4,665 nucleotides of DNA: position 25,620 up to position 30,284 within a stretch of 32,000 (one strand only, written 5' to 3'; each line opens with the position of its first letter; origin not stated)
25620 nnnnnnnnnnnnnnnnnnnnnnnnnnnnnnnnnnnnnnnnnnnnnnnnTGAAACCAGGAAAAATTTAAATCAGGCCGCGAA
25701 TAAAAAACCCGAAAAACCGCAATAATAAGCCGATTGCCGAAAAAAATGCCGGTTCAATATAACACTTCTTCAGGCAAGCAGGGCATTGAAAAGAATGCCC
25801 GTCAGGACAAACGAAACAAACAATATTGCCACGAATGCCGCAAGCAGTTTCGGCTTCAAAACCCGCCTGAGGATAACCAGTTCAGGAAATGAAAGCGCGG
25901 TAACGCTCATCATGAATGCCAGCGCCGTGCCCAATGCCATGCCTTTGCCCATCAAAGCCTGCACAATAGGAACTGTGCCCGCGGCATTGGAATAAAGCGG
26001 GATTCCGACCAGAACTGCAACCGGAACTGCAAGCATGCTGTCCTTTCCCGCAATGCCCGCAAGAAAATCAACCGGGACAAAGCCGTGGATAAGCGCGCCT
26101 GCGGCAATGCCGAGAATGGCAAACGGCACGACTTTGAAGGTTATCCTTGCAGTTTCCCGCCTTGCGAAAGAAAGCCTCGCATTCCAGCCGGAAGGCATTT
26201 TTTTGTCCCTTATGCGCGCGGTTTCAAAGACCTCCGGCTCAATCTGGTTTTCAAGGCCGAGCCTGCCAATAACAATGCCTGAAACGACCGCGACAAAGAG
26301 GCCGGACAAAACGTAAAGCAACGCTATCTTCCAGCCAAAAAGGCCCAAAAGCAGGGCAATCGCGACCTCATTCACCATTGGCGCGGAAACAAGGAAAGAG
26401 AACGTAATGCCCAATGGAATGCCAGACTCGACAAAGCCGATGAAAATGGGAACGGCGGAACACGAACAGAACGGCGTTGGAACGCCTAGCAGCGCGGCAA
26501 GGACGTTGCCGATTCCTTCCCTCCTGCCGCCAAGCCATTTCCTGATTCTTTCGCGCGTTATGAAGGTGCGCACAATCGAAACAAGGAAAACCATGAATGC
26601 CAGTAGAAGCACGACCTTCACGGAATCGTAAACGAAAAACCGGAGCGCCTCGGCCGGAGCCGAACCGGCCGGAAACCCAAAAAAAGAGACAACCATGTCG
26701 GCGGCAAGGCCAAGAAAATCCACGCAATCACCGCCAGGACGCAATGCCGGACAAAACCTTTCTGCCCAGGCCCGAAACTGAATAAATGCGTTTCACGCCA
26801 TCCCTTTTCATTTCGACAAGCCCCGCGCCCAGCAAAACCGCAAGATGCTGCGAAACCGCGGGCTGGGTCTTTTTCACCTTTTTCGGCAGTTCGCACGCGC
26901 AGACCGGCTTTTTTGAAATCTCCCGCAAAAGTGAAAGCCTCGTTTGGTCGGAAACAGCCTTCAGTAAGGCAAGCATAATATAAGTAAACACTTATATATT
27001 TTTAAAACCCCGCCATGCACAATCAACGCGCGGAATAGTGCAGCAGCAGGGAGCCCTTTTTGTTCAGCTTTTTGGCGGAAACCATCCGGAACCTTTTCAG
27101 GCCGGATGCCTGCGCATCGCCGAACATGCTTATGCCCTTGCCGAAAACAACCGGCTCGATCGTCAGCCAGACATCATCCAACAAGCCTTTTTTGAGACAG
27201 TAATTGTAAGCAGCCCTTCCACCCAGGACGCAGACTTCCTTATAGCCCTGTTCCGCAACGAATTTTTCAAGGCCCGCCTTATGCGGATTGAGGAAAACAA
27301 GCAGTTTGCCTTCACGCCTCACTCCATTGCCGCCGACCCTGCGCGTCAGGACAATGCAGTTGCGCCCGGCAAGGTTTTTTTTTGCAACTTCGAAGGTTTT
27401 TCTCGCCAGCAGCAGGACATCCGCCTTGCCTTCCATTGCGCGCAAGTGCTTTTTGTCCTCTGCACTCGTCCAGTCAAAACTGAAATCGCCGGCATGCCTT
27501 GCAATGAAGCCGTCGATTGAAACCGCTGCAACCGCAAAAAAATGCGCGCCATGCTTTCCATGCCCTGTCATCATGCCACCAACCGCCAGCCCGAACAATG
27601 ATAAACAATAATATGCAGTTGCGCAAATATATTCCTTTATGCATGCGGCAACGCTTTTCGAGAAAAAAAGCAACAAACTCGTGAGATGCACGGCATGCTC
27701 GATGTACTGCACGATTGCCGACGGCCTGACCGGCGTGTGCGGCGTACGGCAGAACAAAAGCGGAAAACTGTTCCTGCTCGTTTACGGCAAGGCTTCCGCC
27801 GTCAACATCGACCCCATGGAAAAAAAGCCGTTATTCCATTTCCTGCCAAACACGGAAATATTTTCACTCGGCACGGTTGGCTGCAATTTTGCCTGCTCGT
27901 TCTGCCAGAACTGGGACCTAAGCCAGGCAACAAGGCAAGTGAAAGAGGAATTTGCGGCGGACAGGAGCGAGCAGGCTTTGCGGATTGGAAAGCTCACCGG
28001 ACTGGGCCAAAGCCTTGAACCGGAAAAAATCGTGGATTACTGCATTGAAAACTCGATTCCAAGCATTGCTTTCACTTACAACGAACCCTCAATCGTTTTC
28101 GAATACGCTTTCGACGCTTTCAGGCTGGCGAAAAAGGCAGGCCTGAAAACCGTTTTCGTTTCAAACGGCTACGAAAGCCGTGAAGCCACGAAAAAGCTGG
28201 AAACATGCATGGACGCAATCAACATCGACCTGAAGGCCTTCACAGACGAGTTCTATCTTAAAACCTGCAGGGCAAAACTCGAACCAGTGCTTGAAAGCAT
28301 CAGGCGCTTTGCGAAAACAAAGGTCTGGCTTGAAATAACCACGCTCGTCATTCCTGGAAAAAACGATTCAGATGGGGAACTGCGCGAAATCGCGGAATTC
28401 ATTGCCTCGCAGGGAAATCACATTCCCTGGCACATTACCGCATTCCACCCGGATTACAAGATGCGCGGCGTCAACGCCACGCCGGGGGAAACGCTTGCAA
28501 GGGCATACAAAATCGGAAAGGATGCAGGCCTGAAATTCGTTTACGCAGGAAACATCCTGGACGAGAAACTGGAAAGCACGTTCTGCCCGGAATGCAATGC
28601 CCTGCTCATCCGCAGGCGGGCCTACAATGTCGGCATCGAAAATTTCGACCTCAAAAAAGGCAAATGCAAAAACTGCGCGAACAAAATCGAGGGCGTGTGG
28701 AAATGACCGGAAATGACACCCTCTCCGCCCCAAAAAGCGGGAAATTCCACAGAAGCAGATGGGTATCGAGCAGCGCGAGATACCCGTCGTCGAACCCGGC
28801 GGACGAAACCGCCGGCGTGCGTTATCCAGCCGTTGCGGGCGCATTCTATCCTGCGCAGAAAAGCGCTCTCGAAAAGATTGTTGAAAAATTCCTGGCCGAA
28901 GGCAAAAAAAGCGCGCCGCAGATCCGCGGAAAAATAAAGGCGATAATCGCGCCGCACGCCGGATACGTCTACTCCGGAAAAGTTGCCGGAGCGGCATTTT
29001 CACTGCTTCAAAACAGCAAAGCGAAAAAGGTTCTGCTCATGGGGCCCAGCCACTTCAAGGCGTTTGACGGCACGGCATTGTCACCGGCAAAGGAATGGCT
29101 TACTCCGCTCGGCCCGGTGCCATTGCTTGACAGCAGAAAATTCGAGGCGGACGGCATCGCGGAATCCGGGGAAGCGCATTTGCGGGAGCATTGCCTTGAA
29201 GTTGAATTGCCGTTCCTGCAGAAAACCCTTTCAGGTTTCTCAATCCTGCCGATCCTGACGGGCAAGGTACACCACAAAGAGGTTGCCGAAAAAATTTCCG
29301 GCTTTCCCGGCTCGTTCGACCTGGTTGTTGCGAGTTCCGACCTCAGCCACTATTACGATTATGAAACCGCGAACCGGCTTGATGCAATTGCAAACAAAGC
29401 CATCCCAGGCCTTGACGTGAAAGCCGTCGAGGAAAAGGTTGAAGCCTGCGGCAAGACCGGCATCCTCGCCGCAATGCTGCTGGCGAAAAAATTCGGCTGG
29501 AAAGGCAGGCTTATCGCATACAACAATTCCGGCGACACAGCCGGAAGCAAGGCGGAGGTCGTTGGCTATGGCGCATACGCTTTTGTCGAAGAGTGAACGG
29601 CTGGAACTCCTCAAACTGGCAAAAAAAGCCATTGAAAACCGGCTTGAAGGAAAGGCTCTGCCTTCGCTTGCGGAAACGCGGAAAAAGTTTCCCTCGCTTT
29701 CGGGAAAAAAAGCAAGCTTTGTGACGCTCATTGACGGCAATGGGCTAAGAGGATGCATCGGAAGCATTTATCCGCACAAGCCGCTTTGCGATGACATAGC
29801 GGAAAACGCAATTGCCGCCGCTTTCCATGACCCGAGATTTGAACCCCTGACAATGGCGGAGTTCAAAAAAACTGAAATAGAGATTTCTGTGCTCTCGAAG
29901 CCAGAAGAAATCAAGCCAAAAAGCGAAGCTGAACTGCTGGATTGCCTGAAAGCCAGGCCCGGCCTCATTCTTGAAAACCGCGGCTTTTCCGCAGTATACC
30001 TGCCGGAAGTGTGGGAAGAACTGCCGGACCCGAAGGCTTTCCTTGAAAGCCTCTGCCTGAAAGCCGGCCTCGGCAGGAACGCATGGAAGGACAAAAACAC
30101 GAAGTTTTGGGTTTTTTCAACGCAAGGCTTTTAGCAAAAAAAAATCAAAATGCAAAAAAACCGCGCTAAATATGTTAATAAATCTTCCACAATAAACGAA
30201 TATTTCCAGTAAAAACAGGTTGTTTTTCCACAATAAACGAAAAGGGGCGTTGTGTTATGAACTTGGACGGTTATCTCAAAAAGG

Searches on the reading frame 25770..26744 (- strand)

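Call 37: search_protein_families(library=pfam, proteins=[window:25770-26744:-], max_evalue=0.001)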
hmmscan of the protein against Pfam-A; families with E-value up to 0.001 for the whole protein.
window:25770-26744:- (324 aa): 1 family
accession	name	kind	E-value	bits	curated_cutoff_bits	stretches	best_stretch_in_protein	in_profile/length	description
PF03773.19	ArsP_1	-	1.8e-76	257.5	32.3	1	32-320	4-293/294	Predicted permease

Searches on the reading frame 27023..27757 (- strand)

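Call 71: search_protein_families(library=pfam, proteins=[window:27023-27757:-], max_evalue=0.001)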
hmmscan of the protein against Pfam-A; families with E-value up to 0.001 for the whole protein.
window:27023-27757:- (244 aa): 2 families
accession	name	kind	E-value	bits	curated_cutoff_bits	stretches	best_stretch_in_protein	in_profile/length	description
PF01872.23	RibD_C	-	1.4e-11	45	24.1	1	168-231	128-191/197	RibD C-terminal domain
PF00186.24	DHFR_1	-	1.8e-07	31.5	25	1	76-190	5-107/159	Dihydrofolate reductase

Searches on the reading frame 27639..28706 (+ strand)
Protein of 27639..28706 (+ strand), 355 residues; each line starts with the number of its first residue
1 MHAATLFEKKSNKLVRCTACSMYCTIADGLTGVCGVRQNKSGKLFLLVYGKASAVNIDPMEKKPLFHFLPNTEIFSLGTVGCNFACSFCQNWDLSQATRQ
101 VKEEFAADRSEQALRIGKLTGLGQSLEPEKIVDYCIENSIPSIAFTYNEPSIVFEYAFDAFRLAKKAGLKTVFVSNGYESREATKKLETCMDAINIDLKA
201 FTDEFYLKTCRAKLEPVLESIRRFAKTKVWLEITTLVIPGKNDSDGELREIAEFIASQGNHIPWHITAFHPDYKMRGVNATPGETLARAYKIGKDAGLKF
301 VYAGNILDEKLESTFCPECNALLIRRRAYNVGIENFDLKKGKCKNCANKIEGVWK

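Call 71: search_protein_families(library=pfam, proteins=[window:27639-28706:+], max_evalue=0.001)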
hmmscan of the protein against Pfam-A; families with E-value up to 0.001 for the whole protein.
window:27639-28706:+ (355 aa): 1 family
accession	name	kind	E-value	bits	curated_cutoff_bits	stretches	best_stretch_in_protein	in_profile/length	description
PF04055.27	Radical_SAM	-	2.3e-22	80.3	29.5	1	79-247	4-161/166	Radical SAM superfamily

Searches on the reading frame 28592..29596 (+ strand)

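Call 71: search_protein_families(library=pfam, proteins=[window:28592-29596:+], max_evalue=0.001)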
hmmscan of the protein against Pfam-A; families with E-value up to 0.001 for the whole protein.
window:28592-29596:+ (334 aa): 1 family
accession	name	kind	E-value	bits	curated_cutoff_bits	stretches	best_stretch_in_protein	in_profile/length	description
PF01875.22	Memo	-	1.5e-48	165.8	27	1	79-328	2-267/269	Memo-like protein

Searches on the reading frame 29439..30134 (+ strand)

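Call 71: search_protein_families(library=pfam, proteins=[window:29439-30134:+], max_evalue=0.001)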
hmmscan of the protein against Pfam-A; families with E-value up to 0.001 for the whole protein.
window:29439-30134:+ (231 aa): 1 family
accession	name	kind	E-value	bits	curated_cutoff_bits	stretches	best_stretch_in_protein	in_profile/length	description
PF01871.22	AMMECR1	-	4.2e-45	153.7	25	1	58-230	1-167/168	AMMECR1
